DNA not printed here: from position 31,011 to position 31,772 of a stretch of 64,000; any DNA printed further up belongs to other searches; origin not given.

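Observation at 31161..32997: SET-domain methyltransferase next to an SPFH/band-7 lipoprotein and a PQ-loop membrane protein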

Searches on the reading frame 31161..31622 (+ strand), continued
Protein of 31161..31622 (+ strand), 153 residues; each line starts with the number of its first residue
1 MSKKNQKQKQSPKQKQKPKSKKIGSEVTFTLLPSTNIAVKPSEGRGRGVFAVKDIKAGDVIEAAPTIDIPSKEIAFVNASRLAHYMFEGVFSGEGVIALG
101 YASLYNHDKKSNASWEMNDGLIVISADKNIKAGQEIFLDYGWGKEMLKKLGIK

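Call 22: find_related_loci(query=A1, collection=viral_contigs, flank=6000)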
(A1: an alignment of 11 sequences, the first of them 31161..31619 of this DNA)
Query A1 (153 aa) in viral_contigs; peptide patterns used: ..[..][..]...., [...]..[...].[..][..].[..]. (x = any residue, [..] = any of these).
599 stretches matched a pattern (row limit reached: there are more); 107 encode a relative of the query (tblastn E <= 1e-3); the best 80 are kept; 80 distinct loci.
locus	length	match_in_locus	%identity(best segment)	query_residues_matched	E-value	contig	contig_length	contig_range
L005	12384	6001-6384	40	14-142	3e-18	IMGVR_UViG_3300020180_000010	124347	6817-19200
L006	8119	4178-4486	42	34-141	5e-18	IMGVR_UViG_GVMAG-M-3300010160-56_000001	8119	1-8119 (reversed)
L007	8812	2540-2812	44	47-141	1e-17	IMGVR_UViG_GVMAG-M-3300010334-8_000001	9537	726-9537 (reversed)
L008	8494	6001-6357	38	26-141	9e-17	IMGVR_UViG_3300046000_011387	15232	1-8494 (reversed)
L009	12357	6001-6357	38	26-141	9e-17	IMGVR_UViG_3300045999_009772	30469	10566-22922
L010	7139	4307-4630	43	39-143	8e-17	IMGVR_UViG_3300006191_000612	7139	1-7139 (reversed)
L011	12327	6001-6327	41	37-141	1e-16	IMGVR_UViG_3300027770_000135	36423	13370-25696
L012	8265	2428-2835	34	8-146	1e-16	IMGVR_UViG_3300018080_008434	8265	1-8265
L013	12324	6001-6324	41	37-141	1e-16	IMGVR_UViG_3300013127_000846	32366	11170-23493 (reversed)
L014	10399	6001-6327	41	37-141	1e-16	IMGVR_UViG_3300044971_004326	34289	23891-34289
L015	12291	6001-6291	40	46-142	2e-16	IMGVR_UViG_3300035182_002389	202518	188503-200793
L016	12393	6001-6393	32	19-141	4e-16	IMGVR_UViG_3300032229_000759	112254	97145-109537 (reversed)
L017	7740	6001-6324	40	37-141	4e-16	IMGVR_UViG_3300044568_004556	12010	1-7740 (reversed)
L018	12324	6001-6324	41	37-141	2e-15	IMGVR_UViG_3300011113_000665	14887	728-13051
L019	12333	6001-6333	34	30-141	2e-15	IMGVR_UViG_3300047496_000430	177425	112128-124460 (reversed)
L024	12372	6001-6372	29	28-141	6e-15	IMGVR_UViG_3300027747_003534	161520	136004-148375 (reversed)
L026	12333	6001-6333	39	34-141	6e-14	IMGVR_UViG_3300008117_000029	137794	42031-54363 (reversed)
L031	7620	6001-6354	35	28-141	3e-14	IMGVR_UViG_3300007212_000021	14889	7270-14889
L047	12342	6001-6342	34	31-141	1e-12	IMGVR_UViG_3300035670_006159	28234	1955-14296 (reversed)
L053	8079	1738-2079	30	33-143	5e-12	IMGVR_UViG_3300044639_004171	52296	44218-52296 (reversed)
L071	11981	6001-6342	30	33-143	7e-11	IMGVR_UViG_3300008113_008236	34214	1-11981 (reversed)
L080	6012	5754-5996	39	37-118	3e-9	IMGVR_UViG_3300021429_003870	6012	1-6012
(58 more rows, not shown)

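Call 24: find_encoding_contigs(protein=P0027, flank=10000, max_places=3)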
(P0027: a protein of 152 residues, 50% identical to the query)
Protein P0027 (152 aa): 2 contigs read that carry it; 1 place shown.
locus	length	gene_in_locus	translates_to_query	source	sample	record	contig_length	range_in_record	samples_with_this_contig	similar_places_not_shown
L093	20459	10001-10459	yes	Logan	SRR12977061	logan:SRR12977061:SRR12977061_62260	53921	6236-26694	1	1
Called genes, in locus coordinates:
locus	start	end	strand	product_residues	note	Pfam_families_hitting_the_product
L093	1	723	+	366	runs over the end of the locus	PF21189:PHA02142, PF09414:RNA_ligase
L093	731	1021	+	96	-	PF08282:Hydrolase_3 (weak)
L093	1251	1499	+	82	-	-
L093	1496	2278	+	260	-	PF00149:Metallophos, PF12850:Metallophos_2 (weak)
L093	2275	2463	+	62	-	-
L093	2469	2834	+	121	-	PF06210:DUF1003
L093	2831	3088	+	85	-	-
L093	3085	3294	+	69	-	-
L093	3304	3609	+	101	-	-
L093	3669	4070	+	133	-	-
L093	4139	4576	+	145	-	-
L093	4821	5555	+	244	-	PF01464:SLT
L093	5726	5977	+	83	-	-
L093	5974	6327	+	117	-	-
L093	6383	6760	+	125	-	-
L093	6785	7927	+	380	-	-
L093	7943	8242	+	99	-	-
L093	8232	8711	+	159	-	-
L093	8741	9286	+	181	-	-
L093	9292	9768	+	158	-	-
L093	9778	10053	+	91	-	PF26761:Acb5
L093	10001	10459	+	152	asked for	PF00856:SET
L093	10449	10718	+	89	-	-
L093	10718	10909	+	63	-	-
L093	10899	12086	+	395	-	PF01139:RtcB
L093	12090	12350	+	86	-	-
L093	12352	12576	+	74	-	-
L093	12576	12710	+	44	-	-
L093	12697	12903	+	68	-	-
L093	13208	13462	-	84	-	-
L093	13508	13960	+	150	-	PF00075:RNase_H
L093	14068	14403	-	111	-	PF10686:YAcAr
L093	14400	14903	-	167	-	-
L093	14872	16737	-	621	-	PF17975:RNR_Alpha, PF21995:RNR-II_ins_dom, PF02867:Ribonuc_red_lgC (faint)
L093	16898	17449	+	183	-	-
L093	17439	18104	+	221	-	PF02511:Thy1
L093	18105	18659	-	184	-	-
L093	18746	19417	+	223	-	PF00574:CLP_protease, PF25145:NfeD1b_N (weak)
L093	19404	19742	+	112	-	-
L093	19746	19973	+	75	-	-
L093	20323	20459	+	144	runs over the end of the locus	PF13365:Trypsin_2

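Call 39: predict_structure(alignment_id=A2)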
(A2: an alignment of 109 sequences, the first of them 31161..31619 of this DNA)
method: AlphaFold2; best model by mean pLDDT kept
length: 153 residues; sequences in the alignment: 109
mean_pLDDT: 81.9   pTM: 0.68
mean pLDDT of the five models: 81.9, 78.4, 76.6, 76.5, 75.2
residues with pLDDT >= 90: 76; 70-90: 35; 50-70: 38; < 50: 4
segments of 3 or more residues with pLDDT < 50: none
pLDDT, mean of each block of 10 residues (from residue 1): 62 68 50 78 92 96 92 91 80 79 92 92 96 95 72 65
secondary structure, 60 per line:
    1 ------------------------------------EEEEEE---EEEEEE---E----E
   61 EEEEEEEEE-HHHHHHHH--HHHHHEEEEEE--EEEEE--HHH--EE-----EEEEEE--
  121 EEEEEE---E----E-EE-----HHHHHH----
elements in order: E37-42 E46-51 E60-69 H71-78 H81-85 E86-91 E94-98 E113-118 E121-126 H144-149

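Call 42: fold_search(model_id=the predicted structure, library=pdb)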
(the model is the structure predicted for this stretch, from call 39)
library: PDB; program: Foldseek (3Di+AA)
matches with E <= 10: 598; with E <= 0.001: 400
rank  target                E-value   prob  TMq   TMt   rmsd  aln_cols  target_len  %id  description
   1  3kma_A                3.2e-10  1.00  0.61  0.87   2.3       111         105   29  Crystal Structure of vSET under Condition A (released 2010-11-10)
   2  5h6z_A                2.3e-09  1.00  0.64  0.79   4.7       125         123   28  Crystal structure of Set7, a novel histone methyltransferase in Schizossacharomyces pombe (released 2017-11-22)
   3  4rz0_A                2.4e-09  1.00  0.60  0.79   2.5       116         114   31  Crystal Structure of Plasmodium falciparum putative histone methyltransferase PFL0690c (released 2015-01-21)
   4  5h6z_B                2.7e-09  1.00  0.64  0.81   3.9       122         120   27  Crystal structure of Set7, a novel histone methyltransferase in Schizossacharomyces pombe (released 2017-11-22)
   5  4ij8_A                3.3e-09  1.00  0.57  0.55   4.3       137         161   24  Crystal structure of the complex of SETD8 with SAM (released 2013-01-16)
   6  4ij8_B                3.7e-09  1.00  0.58  0.59   4.2       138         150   23  Crystal structure of the complex of SETD8 with SAM (released 2013-01-16)
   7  1zkk_A                5.9e-09  1.00  0.60  0.58   3.7       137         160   23  Crystal structure of hSET8 in ternary complex with H4 peptide (16-24) and AdoHcy (released 2005-06-07)
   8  4rz0_B                7.4e-09  1.00  0.57  0.78   2.9       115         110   32  Crystal Structure of Plasmodium falciparum putative histone methyltransferase PFL0690c (released 2015-01-21)
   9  1zkk_B                9.3e-09  1.00  0.60  0.58   3.7       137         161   23  Crystal structure of hSET8 in ternary complex with H4 peptide (16-24) and AdoHcy (released 2005-06-07)
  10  3f9w_D                1.2e-08  1.00  0.62  0.59   3.6       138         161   25  Structural Insights into Lysine Multiple Methylation by SET Domain Methyltransferases, SET8-Y334F / H4-Lys20 / AdoHcy (released 2008-11-25)
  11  3f9z_A                1.4e-08  1.00  0.59  0.58   3.6       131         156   23  Structural Insights into Lysine Multiple Methylation by SET Domain Methyltransferases, SET8-Y245F / H4-Lys20 / AdoHcy (released 2008-11-25)
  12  3f9w_A                1.4e-08  1.00  0.60  0.58   3.7       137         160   23  Structural Insights into Lysine Multiple Methylation by SET Domain Methyltransferases, SET8-Y334F / H4-Lys20 / AdoHcy (released 2008-11-25)
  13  3f9z_B                2.4e-08  1.00  0.58  0.56   4.0       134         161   25  Structural Insights into Lysine Multiple Methylation by SET Domain Methyltransferases, SET8-Y245F / H4-Lys20 / AdoHcy (released 2008-11-25)
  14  5hq2_M                2.5e-08  1.00  0.59  0.56   4.1       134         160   22  Structural model of Set8 histone H4 Lys20 methyltransferase bound to nucleosome core particle (released 2016-03-23)
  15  6u9m_A                2.7e-08  1.00  0.59  0.61   2.5       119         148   26  MLL1 SET N3861I/Q3867L bound to inhibitor 16 (TC-5109) (released 2020-07-01)
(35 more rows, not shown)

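Call 43: fold_search(model_id=the predicted structure, library=viral)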
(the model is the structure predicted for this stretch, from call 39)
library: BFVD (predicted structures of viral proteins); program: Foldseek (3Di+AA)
matches with E <= 10: 215; with E <= 0.001: 38
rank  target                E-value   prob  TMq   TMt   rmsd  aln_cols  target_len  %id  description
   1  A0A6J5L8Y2            2.1e-11  1.00  0.69  0.82   2.4       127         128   30  SET domain containing protein [uncultured Caudovirales phage]
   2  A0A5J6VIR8            2.4e-11  1.00  0.66  0.58  11.3       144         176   30  SET domain protein [Megaviridae environmental sample]
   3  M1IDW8                3.1e-10  1.00  0.61  0.79   2.3       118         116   30  (no name in the UniProt tables at hand)
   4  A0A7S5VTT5            2.4e-09  1.00  0.60  0.67   3.1       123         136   24  (no name in the UniProt tables at hand)
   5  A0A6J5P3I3            1.6e-08  1.00  0.62  0.59   2.6       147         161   23  SET domain containing protein [uncultured Caudovirales phage]
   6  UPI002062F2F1         4.7e-08  1.00  0.55  0.80   2.6       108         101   31  (no name look-up for this kind of identifier)
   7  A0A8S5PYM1            8.0e-08  1.00  0.54  0.22   2.6       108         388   27  Uncharacterized protein [Myoviridae sp. ctgsk7]
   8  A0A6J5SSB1            2.7e-07  1.00  0.59  0.55   7.6       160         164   18  SET domain-containing protein [uncultured Caudovirales phage]
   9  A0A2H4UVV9            3.2e-07  1.00  0.56  0.46   3.7       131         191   22  Lysine methyltransferase [Bodo saltans virus]
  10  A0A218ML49            3.6e-07  1.00  0.51  0.09  19.1       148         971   16  SET domain-containing protein [uncultured virus]
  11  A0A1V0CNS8            3.8e-07  1.00  0.55  0.48   4.2       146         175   20  (no name in the UniProt tables at hand)
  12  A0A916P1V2            1.6e-06  1.00  0.62  0.29   3.2       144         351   20  SET domain-containing protein [Mythimna separata entomopoxvirus 'L']
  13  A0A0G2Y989            2.5e-06  1.00  0.57  0.36   6.6       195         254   15  SET domain-containing protein [Acanthamoeba polyphaga mimivirus Kroon]
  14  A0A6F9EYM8            2.5e-06  1.00  0.54  0.49   4.9       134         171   19  (no name in the UniProt tables at hand)
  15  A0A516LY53            2.5e-06  1.00  0.48  0.53   5.2       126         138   20  (no name in the UniProt tables at hand)
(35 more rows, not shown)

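Call 45: search_protein_families(library=pfam, proteins=[L031:3222-4562:-, L080:5164-5802:-, L026:173-3397:-, L018:6336-8129:+, L013:8406-9944:+, L053:5387-6520:+, L047:1523-1903:+, L047:1900-4695:-, L024:6410-7552:+, L071:4994-5434:-], max_evalue=0.001)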
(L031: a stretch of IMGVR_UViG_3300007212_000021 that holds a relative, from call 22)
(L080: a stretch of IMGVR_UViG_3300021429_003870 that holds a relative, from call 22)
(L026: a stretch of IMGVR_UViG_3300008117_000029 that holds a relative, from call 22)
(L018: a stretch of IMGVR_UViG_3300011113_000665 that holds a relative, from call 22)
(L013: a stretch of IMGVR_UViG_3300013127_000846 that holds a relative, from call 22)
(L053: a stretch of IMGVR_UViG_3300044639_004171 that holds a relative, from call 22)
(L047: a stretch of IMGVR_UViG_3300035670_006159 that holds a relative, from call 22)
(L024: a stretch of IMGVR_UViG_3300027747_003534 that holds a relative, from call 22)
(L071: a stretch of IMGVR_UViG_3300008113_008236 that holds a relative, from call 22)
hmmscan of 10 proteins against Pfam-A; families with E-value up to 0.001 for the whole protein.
L031:3222-4562:- (446 aa): 0 families

L080:5164-5802:- (212 aa): 0 families

L026:173-3397:- (1074 aa): 2 families
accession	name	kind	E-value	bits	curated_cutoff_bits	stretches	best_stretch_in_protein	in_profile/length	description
PF17482.7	Phage_sheath_1C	-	4.5e-07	30.3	26.9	1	968-1064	3-103/104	Phage tail sheath C-terminal domain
PF04984.19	Phage_sheath_1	-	5.9e-05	23.4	31.4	1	851-964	68-168/168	Phage tail sheath protein subtilisin-like domain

L018:6336-8129:+ (597 aa): 5 families
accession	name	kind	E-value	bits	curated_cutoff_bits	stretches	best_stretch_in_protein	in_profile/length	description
PF00176.29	SNF2-rel_dom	-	3.4e-29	102.3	24.9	1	157-392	1-246/290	SNF2-related domain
PF00271.37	Helicase_C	-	2.3e-19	70.1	23.5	1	438-540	5-110/110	Helicase conserved C-terminal domain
PF04851.21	ResIII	-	2.7e-13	50.6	22.5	1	155-301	5-162/164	Type III restriction enzyme, res subunit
PF00270.35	DEAD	-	7.9e-12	45.7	26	1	157-301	3-160/167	DEAD/DEAH box helicase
PF13245.12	AAA_19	-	0.00018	22.1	25.1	1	158-290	1-117/134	AAA domain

L013:8406-9944:+ (512 aa): 2 families
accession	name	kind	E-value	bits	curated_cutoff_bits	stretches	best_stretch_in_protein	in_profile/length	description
PF02777.23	Sod_Fe_C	-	2.4e-39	133.9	20.9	1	123-226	2-101/102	Iron/manganese superoxide dismutases, C-terminal domain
PF00081.27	Sod_Fe_N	-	1.5e-22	80.3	27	1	36-115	4-81/82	Iron/manganese superoxide dismutases, alpha-hairpin domain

L053:5387-6520:+ (377 aa): 0 families

L047:1523-1903:+ (126 aa): 0 families

L047:1900-4695:- (931 aa): 3 families
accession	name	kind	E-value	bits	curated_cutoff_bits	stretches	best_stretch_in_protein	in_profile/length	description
PF00136.26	DNA_pol_B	-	3.6e-13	49.5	23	1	489-570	123-201/453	DNA polymerase family B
PF03104.25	DNA_pol_B_exo1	-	2.6e-08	34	23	1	188-295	135-234/242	DNA polymerase family B, exonuclease domain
PF13482.12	RNase_H_2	-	9.8e-07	29.3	22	1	163-307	3-109/165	RNase_H superfamily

L024:6410-7552:+ (380 aa): 1 family
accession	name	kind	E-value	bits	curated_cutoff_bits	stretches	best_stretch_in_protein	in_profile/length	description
PF00478.31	IMPDH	-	1.5e-50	172.6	25.6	1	12-368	3-335/345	IMP dehydrogenase / GMP reductase domain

L071:4994-5434:- (146 aa): 1 family
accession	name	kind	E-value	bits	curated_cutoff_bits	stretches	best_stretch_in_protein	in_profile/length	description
PF25735.1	Phage_L5_gp82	-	2.3e-25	89.3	27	1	16-114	5-101/120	Mycobacterium phage L5 gene 82 protein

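Call 46: find_related_loci(query=window:31161-31622:+, collection=metagenome_contigs, flank=10000)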
Query window:31161-31622:+ (153 aa) in metagenome_contigs; peptide patterns used: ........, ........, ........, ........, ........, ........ (x = any residue, [..] = any of these).
600 stretches matched a pattern, but none encodes a relative of the query by tblastn (E <= 1e-3).

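Call 47: find_related_loci(query=A1, collection=genome_contigs, flank=3000)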
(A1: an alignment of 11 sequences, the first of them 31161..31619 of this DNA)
Query A1 (153 aa) in genome_contigs; peptide patterns used: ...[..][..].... (x = any residue, [..] = any of these).
600 stretches matched a pattern (row limit reached: there are more); 579 encode a relative of the query (tblastn E <= 1e-3); the best 80 are kept; 80 distinct loci.
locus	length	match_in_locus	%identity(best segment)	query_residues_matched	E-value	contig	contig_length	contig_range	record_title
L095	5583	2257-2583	43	37-146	6e-24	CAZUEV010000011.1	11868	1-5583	MAG TPA_asm: Candidatus Woesearchaeota archaeon isolate binchicken_co28_80 genome assembly, contig: NODE_3518_length_118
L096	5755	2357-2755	38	20-145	5e-22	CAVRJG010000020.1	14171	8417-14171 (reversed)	MAG: uncultured Methanosarcinaceae archaeon isolate MFD05942.bin.1.278 genome assembly, contig: contig_12045, whole geno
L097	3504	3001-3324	44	36-140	8e-22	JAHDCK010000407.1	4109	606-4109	MAG: Saprospiraceae bacterium isolate MAG-132 RZ_56350, whole genome shotgun sequence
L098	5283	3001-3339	45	36-145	1e-21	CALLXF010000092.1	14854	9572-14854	MAG: uncultured Saprospiraceae bacterium isolate H3_Bin_METABAT__188_1 genome assembly, contig: c_000001251640, whole ge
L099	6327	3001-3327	42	39-145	1e-21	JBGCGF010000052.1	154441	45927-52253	MAG: Saprospiraceae bacterium isolate SGMAG-05 contig52, whole genome shotgun sequence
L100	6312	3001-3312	42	37-140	2e-21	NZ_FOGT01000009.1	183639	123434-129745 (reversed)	Salipaludibacillus aurantiacus strain S9, whole genome shotgun sequence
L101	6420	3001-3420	37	8-140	3e-21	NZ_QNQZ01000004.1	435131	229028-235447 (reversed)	Lewinella sp. IMCC34191 NODE_4_length_435131_cov_67.074266, whole genome shotgun sequence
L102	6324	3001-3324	41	39-145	2e-21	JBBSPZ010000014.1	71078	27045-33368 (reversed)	MAG: Chitinophagales bacterium isolate LS6_sbin.70 LS6_sbin.70_K_878984_L_71078_cov_13.0000, whole genome shotgun sequen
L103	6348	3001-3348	42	31-143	4e-21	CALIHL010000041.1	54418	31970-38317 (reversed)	MAG: uncultured Saprospiraceae bacterium isolate R3_Bin_Bin_219_1 genome assembly, contig: c_000001203015, whole genome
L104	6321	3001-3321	41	37-140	3e-20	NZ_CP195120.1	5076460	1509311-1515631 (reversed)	Methanosarcina sp. T3 chromosome, complete genome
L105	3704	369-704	39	31-141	7e-21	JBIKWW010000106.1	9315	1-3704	MAG: Acidimicrobiia bacterium isolate ME2015-09-16_3300042289_group6_bin214 Rohwer_bin126_scaffold_9722_c1, whole genome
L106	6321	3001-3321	41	37-140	1e-20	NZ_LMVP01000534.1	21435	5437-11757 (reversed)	Methanosarcina spelaei strain MC-15 contig_76, whole genome shotgun sequence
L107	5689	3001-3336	40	32-140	8e-21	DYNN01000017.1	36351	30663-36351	MAG TPA_asm: Thiomargarita sp. isolate SulCav_FS08_3_37_87 SulCav_FS08_3_310_length_36351_cov_49_464183, whole genome sh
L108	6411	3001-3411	36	16-145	4e-20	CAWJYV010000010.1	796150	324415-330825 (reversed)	MAG: uncultured Methanosarcinaceae archaeon isolate MFD03899.bin.1.101 genome assembly, contig: contig_6066, whole genom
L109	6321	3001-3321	42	37-140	1e-20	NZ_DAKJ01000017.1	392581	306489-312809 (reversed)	MAG: Methanosarcina sp. UBA289 UBA289_contig_54, whole genome shotgun sequence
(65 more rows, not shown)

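Call 58: search_protein_families(library=ncbifam, proteins=[window:31161-31622:+], max_evalue=0.01)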
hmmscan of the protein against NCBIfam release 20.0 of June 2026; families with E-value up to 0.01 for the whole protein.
window:31161-31622:+ (153 aa): 0 families

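Call 63: find_encoding_contigs(protein=P0007, flank=6000, max_places=2)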
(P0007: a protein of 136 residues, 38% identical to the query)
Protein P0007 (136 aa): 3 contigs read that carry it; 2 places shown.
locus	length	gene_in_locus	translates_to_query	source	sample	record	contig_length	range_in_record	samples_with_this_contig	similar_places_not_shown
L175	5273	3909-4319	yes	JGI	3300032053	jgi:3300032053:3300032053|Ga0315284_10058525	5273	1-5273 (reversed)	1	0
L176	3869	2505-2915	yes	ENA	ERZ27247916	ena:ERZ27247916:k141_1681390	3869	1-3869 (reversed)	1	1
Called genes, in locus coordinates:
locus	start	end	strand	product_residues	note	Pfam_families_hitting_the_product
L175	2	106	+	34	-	?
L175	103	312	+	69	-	-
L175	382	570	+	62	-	-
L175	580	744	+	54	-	-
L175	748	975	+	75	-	-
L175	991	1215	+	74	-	-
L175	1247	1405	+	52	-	-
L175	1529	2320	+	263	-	PF01145:Band_7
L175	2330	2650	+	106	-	-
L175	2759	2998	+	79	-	-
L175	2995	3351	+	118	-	-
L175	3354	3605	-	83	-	-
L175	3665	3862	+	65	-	-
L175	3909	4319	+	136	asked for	PF00856:SET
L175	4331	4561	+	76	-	-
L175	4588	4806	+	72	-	-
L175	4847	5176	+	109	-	-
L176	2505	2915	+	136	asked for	PF00856:SET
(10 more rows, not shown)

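Call 64: find_encoding_contigs(protein=P0003, flank=6000, max_places=2)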
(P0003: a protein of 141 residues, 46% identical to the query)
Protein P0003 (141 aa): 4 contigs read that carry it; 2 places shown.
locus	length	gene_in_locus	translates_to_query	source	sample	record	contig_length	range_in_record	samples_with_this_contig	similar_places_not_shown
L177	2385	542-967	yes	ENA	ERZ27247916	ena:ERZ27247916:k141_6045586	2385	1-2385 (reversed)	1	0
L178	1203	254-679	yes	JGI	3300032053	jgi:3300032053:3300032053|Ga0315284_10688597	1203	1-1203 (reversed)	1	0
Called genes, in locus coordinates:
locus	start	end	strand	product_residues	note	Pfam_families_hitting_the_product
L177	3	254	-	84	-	?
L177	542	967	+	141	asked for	PF00856:SET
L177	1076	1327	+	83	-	-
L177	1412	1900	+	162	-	PF08719:NADAR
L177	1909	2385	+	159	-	?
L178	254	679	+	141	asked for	PF00856:SET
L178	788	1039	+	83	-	-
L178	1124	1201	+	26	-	?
